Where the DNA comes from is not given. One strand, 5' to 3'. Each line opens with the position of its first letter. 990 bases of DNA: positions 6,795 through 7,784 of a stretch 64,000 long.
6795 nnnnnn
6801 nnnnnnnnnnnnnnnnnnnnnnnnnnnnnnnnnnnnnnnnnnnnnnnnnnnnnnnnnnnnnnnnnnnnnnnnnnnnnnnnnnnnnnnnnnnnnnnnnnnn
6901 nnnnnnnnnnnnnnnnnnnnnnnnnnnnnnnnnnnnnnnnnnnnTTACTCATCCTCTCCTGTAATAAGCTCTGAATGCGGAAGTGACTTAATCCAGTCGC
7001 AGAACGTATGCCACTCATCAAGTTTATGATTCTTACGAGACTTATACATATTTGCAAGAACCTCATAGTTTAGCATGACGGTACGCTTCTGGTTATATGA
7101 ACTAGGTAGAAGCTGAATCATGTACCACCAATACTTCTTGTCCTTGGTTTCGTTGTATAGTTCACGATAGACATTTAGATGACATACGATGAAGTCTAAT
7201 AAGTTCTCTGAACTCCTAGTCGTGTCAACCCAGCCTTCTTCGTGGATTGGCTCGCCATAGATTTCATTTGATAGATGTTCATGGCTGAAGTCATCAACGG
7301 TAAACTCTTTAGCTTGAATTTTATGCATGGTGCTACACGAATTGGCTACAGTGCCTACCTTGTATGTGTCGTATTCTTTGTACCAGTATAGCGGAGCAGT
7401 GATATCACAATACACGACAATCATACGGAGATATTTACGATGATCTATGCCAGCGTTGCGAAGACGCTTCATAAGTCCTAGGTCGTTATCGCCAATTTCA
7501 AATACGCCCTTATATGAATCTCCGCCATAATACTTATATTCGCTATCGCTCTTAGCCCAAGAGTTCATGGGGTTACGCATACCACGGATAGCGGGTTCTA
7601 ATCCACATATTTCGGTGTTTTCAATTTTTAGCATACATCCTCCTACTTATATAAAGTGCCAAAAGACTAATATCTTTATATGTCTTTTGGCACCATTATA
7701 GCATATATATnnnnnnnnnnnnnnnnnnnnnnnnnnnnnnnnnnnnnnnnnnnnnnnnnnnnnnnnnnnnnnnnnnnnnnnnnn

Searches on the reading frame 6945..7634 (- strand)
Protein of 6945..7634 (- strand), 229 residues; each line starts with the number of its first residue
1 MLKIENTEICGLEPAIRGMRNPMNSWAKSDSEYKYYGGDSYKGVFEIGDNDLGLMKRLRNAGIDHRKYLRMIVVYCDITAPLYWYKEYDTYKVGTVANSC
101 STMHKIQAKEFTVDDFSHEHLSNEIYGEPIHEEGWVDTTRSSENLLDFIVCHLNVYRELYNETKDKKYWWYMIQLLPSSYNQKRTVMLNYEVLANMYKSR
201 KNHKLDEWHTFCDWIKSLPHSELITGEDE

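Call 23: search_protein_families(library=phrogs, proteins=[window:6945-7634:-], max_evalue=0.001)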
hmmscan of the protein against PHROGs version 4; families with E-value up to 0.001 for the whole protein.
window:6945-7634:- (229 aa): 1 family
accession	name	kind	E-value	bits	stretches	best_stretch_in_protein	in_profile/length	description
phrog_6721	-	unknown function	2.7e-75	253.7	1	1-226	7-216/218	-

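Call 36: search_protein_families(library=pfam, proteins=[window:6945-7634:-], max_evalue=0.01)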
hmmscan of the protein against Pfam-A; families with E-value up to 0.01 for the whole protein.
window:6945-7634:- (229 aa): 0 families
